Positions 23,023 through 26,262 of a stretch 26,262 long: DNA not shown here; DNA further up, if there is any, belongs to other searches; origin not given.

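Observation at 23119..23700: RHS C-terminal variable domain with membrane-like Gly/Ala helix plus coiled coil, terminated 27 nt downstream with no adjacent immunity gene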

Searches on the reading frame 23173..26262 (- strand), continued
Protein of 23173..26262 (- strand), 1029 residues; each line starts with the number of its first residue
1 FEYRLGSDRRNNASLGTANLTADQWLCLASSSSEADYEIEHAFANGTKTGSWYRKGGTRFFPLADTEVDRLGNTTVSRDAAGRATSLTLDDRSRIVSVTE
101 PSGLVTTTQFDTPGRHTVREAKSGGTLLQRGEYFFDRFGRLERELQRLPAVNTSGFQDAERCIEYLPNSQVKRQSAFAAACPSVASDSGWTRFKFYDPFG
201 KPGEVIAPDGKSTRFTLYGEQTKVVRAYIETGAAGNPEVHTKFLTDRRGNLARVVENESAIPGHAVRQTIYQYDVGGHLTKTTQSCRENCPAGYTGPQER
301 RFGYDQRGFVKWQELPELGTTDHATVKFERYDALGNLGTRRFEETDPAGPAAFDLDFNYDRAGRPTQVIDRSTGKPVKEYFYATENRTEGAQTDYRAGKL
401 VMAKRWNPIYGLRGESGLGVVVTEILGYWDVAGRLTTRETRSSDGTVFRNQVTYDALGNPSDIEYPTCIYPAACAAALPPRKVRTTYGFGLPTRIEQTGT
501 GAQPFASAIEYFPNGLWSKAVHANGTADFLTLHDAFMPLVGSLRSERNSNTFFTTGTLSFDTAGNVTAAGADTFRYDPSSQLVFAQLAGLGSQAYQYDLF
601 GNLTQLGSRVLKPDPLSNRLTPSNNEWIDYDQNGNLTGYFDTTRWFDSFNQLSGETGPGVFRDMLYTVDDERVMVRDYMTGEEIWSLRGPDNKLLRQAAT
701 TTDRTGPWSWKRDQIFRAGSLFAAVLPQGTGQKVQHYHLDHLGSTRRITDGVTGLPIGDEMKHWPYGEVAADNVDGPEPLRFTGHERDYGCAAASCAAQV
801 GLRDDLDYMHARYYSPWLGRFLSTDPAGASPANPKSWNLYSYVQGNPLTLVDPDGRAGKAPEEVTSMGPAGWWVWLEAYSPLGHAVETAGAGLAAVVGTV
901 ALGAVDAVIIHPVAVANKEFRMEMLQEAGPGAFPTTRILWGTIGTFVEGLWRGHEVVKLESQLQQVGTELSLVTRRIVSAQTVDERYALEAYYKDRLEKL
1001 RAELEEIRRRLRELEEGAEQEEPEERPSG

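Call 40: find_encoding_contigs(protein=P0020, flank=6000, max_places=2)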
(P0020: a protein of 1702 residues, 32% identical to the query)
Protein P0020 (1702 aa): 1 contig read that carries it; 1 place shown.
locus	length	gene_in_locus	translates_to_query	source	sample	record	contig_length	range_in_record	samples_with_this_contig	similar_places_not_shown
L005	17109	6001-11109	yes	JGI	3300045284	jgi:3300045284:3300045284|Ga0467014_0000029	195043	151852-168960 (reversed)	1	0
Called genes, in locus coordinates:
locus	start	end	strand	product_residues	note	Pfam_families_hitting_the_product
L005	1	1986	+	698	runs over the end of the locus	PF02092:tRNA_synt_2f, PF05746:DALR_1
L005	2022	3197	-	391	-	PF00657:Lipase_GDSL, PF13472:Lipase_GDSL_2, PF00404:Dockerin_1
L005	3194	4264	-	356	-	-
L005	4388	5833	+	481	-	PF00884:Sulfatase, PF01663:Phosphodiest (faint)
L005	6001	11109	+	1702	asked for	PF05593:RHS_repeat (faint), PF25023:TEN_YD-shell (faint)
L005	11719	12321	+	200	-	PF13374:TPR_10 (faint), PF13424:TPR_12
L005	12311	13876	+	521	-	PF12770:CHAT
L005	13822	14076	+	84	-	PF12770:CHAT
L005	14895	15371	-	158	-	-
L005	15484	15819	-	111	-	PF18480:DUF5615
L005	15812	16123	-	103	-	PF04255:DUF433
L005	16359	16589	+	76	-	-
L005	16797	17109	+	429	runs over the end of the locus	PF00994:MoCF_biosynth, PF18146:CinA_KH (weak), PF02464:CinA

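Call 60: search_solved_structures(query=window:23173-26262:-, max_evalue=0.001)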
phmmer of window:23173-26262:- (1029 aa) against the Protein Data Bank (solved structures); distinct sequences matched with E-value up to 0.001: 10.
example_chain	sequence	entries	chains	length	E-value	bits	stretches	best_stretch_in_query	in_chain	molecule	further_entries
6h6e_F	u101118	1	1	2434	1.8e-08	36.2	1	805-865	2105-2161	TcdB2,TccC3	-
6suf_F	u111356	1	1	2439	2.6e-08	35.7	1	805-865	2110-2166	TcdB2,TccC3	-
6sup_A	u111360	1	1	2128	3.2e-08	35.4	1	805-855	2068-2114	TcdB2,TccC3,Cell division control protein 42 homolog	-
6suq_A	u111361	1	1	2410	5.1e-08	34.7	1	805-861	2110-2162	TcdB2,TccC3,Genome polyprotein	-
6h6g_A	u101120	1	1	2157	2e-07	32.8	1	805-855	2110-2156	TcdB2,TccC3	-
4o9x_A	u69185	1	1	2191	2.1e-07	32.7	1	805-855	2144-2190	TcdB2, TccC3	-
9c4k_Q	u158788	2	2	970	2.4e-07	32.5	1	806-857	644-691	Toxin subunit YenC2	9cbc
4igl_B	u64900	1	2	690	5.6e-07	31.3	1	806-855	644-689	YenC2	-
5kis_B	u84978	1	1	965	3.3e-05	25.4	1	806-857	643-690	RHS2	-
6l7i_G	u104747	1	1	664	8.3e-05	24.1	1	806-855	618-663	TccC2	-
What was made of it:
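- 23698..23970 (-): RHS-associated core domain (aa 765-855), ending .............. This is the predicted aspartyl autoproteolysis site that releases the tail. The best PDB sequence matches for this stretch are TcC subunits TccC3 and YenC2 (call 60).
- Closest known: TcC subunits of ABC. Same: TcC chains are the only PDB sequence hits to this RHS core (call 60).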

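Call 61: search_solved_structures(query=P0003, max_evalue=0.01)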
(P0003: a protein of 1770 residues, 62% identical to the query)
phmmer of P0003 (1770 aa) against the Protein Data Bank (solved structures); distinct sequences matched with E-value up to 0.01: 1.
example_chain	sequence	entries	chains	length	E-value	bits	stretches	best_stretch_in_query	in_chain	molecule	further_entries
9zbi_A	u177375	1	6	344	0.0075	16.9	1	1324-1401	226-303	Capsid protein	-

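Call 62: search_protein_families(library=ncbifam, proteins=[P0003, L001:6318-8858:+, L002:12188-12736:+, L004:10977-11291:+], max_evalue=0.01)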
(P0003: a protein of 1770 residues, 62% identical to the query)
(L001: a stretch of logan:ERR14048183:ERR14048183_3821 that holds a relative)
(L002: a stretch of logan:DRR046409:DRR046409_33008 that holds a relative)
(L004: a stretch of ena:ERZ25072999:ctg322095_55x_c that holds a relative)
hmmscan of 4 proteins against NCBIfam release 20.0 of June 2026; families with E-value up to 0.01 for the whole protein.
P0003 (1770 aa): 1 family
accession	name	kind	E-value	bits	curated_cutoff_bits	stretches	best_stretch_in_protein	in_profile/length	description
TIGR03696.1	Rhs_assc_core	domain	3.2e-14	53.2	32.5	1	1513-1603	3-75/76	RHS repeat-associated core domain-containing protein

L001:6318-8858:+ (846 aa): 3 families
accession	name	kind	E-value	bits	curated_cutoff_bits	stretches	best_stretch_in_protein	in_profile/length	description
NF012211.1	tand_rpt_95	domain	1.1e-39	134.3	90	3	673-756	7-96/98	tandem-95 repeat protein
NF045619.1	adhes_GNV_Cterm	subfamily_domain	2.3e-09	37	180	1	300-338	175-213/458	BapA/Bap/LapF family large adhesin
TIGR04225.1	CshA_fibril_rpt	repeat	0.0017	19.1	60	1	694-746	55-104/104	fibrillar adhesin CshA-type repeat protein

L002:12188-12736:+ (182 aa): 0 families

L004:10977-11291:+ (104 aa): 0 families

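Call 66: find_encoding_contigs(protein=P0016, flank=3000, max_places=1)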
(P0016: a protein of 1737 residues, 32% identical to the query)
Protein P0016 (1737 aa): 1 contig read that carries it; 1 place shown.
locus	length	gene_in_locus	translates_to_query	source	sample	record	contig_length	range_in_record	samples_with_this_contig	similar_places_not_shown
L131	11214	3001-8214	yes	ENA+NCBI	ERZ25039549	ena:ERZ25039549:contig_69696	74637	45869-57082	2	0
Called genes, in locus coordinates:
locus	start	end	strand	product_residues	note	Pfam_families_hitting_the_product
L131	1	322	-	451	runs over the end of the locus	PF17874:TPR_MalT (faint)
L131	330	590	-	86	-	-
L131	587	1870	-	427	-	-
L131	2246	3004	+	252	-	-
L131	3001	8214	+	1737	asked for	PF05593:RHS_repeat (weak), PF25023:TEN_YD-shell (weak)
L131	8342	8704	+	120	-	-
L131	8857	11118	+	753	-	PF05593:RHS_repeat (faint), PF03527:RHS (faint)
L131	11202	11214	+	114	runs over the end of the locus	PF24722:DUF7674 (weak)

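Call 67: find_encoding_contigs(protein=P0024, flank=3000, max_places=1)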
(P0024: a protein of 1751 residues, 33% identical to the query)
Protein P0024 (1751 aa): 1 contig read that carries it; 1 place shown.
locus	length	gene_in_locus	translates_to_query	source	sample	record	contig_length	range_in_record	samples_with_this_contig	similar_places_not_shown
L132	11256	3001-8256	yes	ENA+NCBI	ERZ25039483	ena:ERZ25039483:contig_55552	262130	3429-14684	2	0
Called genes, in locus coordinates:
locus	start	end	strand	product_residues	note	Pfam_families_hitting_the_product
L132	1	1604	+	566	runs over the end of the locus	PF02687:FtsX, PF12704:MacB_PCD, PF02687:FtsX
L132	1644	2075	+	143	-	PF12844:HTH_19 (weak), PF13560:HTH_31, PF01381:HTH_3, PF13443:HTH_26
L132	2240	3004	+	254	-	-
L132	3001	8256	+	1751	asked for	PF05593:RHS_repeat (weak), PF25023:TEN_YD-shell (faint)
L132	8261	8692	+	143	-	-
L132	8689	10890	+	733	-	PF05593:RHS_repeat (faint)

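Call 68: find_encoding_contigs(protein=P0032, flank=3000, max_places=1)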
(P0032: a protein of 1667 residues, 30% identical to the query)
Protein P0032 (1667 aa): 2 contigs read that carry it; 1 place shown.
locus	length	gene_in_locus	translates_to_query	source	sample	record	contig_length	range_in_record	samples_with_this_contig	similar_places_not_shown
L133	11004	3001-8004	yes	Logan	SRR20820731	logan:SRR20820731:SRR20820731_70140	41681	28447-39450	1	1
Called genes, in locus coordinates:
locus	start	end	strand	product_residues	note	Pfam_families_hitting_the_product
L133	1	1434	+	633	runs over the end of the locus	PF13204:Apiosidase (faint), PF19815:DUF6298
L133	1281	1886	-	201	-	-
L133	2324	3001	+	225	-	-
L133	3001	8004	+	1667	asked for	PF05593:RHS_repeat (faint), PF25023:TEN_YD-shell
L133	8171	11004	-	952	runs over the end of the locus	PF00884:Sulfatase, PF01663:Phosphodiest, PF16347:SGSH_C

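Call 69: find_encoding_contigs(protein=P0037, flank=3000, max_places=1)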
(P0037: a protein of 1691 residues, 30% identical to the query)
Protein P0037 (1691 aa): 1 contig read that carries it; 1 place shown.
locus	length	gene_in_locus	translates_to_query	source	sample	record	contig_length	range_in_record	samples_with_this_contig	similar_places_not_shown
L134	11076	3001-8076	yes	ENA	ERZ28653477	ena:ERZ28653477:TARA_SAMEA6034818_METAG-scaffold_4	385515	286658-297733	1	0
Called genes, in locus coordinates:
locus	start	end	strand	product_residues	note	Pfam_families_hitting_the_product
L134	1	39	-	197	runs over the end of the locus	-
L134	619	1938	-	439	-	PF13424:TPR_12 (faint)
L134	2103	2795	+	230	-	-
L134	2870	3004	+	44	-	-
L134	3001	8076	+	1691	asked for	PF05593:RHS_repeat (faint), PF25023:TEN_YD-shell (weak)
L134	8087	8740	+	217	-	-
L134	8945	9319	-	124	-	PF00903:Glyoxalase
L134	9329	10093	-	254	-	PF00106:adh_short, PF08659:KR, PF01370:Epimerase (weak), PF13561:adh_short_C2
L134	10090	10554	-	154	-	PF02657:SufE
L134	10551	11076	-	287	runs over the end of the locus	PF00581:Rhodanese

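Call 70: predict_structure(protein=L001:13682-14185:+)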
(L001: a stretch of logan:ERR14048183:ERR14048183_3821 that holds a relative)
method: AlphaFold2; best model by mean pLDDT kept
length: 167 residues; sequences in the alignment: 1
mean_pLDDT: 45.3   pTM: 0.22
mean pLDDT of the five models: 45.3, 44.9, 43.2, 41.8, 40.2
residues with pLDDT >= 90: 0; 70-90: 0; 50-70: 63; < 50: 104
segments of 3 or more residues with pLDDT < 50: 1-4, 24-28, 40-84, 87-91, 98-112, 114-116, 130-133, 135-138, 165-167
pLDDT, mean of each block of 10 residues (from residue 1): 47 58 50 53 38 30 29 29 47 49 44 49 49 46 52 54 49
secondary structure, 60 per line:
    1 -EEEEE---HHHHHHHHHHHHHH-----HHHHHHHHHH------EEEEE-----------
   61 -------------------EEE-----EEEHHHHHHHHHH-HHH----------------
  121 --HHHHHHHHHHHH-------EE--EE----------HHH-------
elements in order: E2-6 H10-23 H29-38 E45-49 E80-82 E88-90 H91-100 H123-134
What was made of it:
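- Tried and rejected: AF2 of the P0003 tail was too poor to use, with mean pLDDT 45 (call 70).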
